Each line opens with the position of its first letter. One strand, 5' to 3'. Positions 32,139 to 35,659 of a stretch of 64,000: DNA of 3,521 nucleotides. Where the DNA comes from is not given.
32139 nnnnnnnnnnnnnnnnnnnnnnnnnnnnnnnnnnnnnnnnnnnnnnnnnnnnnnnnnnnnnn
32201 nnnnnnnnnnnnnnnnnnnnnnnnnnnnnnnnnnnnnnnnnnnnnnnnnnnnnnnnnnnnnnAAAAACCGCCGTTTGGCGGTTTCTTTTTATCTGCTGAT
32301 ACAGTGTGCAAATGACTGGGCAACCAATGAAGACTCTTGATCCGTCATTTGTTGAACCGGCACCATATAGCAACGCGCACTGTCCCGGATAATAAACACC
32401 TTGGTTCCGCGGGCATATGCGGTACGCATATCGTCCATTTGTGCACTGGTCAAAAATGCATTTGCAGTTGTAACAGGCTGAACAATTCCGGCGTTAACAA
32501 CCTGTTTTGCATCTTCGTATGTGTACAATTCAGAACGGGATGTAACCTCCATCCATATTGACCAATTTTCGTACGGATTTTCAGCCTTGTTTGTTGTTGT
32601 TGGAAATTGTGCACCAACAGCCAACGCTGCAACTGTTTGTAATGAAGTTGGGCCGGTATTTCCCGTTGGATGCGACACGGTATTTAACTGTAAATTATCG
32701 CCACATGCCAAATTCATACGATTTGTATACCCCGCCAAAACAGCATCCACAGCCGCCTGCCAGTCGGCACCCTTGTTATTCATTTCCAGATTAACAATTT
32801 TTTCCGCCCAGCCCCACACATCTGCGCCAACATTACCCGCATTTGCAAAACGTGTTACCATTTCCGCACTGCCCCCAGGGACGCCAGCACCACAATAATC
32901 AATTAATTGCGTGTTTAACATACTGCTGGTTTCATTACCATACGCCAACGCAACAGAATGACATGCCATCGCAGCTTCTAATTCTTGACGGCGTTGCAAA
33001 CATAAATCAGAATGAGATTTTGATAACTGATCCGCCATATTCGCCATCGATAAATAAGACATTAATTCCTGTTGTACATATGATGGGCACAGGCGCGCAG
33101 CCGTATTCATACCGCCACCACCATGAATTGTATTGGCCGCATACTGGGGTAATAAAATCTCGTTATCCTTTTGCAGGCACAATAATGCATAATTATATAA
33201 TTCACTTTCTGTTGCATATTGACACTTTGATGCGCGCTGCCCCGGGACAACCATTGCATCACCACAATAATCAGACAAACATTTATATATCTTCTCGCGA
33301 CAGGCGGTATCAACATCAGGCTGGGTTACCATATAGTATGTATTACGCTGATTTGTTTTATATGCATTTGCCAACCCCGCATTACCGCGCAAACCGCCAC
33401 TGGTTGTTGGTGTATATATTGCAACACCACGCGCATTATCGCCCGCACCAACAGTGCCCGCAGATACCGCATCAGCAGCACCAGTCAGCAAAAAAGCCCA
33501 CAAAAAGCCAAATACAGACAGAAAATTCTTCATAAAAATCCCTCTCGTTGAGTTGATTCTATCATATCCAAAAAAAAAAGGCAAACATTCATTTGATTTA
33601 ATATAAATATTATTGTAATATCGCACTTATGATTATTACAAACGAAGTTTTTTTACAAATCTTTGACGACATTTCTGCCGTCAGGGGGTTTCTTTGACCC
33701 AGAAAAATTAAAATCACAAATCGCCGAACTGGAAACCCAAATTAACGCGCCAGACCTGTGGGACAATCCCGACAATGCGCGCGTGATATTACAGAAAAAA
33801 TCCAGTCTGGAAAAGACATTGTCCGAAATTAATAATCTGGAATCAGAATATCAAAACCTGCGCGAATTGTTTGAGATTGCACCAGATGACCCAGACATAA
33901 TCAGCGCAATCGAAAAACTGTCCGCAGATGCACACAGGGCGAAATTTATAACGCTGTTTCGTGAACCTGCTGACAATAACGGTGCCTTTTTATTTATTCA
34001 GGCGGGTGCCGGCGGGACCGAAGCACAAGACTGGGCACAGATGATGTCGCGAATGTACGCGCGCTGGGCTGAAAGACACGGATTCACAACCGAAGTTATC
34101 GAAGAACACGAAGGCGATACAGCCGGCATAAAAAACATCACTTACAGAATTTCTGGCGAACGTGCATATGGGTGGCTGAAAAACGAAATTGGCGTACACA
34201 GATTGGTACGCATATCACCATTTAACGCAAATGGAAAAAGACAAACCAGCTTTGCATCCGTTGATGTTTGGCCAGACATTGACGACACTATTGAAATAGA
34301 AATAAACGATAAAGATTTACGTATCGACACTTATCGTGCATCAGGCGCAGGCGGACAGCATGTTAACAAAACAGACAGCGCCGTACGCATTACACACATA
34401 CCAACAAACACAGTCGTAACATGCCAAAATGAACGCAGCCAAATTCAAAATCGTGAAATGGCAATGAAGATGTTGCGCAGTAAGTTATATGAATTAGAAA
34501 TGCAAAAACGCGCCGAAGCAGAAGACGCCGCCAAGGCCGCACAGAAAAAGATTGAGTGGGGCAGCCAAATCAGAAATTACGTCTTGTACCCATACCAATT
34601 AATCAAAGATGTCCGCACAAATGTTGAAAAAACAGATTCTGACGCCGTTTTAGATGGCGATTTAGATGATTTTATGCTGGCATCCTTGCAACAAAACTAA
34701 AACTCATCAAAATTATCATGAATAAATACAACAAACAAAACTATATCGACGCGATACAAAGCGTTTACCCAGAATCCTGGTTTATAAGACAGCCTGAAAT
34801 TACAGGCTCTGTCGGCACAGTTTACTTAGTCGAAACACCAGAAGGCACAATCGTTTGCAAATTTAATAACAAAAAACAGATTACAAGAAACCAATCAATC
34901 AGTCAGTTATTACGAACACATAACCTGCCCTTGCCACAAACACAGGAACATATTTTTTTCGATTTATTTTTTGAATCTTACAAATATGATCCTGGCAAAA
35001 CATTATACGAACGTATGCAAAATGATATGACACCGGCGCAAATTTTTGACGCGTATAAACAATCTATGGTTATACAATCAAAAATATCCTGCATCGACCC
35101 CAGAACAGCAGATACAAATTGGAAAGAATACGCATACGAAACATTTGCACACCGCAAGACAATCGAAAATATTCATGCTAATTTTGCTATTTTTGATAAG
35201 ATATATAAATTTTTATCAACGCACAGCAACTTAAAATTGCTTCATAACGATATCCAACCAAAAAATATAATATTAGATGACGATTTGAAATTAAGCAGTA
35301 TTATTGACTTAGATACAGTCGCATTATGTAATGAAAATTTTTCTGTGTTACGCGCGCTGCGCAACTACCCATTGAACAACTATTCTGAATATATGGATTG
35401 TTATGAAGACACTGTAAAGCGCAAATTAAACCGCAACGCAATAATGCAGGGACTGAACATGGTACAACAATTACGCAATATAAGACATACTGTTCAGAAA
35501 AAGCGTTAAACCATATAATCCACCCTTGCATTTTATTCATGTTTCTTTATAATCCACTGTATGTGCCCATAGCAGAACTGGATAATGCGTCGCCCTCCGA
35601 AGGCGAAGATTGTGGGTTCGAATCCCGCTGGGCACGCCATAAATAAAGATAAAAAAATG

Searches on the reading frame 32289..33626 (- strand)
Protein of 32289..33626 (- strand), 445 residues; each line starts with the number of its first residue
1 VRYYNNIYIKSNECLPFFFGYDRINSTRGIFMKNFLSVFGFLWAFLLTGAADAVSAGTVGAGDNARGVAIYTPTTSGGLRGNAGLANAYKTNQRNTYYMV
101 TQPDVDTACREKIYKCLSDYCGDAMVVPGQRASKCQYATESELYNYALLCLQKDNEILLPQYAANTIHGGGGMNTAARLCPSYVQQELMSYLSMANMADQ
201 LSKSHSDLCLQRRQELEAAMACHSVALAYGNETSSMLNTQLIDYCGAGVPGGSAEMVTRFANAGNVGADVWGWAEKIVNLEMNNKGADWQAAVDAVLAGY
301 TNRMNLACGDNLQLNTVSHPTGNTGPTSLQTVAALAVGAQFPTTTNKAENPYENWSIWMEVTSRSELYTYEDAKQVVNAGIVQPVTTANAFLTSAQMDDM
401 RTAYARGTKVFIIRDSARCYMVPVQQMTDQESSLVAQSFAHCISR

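Call 5: search_protein_families(library=pfam, proteins=[window:32289-33626:-], max_evalue=1)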
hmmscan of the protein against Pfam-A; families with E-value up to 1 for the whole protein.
window:32289-33626:- (445 aa): 0 families

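Call 6: search_protein_families(library=ncbifam, proteins=[window:32289-33626:-], max_evalue=1)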
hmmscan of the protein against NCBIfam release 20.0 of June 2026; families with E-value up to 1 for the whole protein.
window:32289-33626:- (445 aa): 1 family
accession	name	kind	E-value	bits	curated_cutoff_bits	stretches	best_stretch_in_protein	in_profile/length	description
NF033790.1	CnrY_NccY_antiS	subfamily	0.051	14.1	35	1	184-230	14-60/95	CnrY/NccY family anti-sigma factor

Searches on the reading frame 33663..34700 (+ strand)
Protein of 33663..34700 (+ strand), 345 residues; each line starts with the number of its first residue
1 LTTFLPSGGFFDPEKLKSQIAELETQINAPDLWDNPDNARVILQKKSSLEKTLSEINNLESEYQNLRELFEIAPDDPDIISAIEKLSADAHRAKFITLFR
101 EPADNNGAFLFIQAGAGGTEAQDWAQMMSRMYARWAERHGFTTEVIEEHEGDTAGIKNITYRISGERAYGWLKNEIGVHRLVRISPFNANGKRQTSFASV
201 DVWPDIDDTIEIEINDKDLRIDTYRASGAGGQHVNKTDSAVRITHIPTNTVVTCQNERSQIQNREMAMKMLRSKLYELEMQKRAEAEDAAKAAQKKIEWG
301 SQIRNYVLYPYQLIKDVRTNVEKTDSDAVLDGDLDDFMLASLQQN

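Call 99: search_protein_families(library=pfam, proteins=[window:33663-34700:+], max_evalue=0.00001)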
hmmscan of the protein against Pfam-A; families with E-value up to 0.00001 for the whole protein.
window:33663-34700:+ (345 aa): 2 families
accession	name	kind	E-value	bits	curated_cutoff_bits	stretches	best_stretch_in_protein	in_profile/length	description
PF03462.23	PCRF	-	1.3e-53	182.1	24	1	17-200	2-194/194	PCRF domain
PF00472.26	RF-1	-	9.6e-45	151.7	35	1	209-318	2-116/116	RF-1 domain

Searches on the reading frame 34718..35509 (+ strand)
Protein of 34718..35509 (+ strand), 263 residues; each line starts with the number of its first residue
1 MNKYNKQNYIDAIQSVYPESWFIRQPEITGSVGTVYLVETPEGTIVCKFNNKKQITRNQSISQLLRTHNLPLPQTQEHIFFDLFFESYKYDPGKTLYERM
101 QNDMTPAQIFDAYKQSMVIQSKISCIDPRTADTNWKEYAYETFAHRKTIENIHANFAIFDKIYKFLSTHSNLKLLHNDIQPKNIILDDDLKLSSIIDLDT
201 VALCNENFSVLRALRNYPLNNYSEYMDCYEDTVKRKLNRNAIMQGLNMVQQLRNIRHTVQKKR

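Call 99: search_protein_families(library=pfam, proteins=[window:34718-35509:+], max_evalue=0.00001)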
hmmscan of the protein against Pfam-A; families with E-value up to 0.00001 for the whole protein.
window:34718-35509:+ (263 aa): 1 family
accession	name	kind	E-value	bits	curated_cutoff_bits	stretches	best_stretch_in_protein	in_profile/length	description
PF01636.29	APH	-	5e-08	33.4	23.2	1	34-201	12-197/239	Phosphotransferase enzyme family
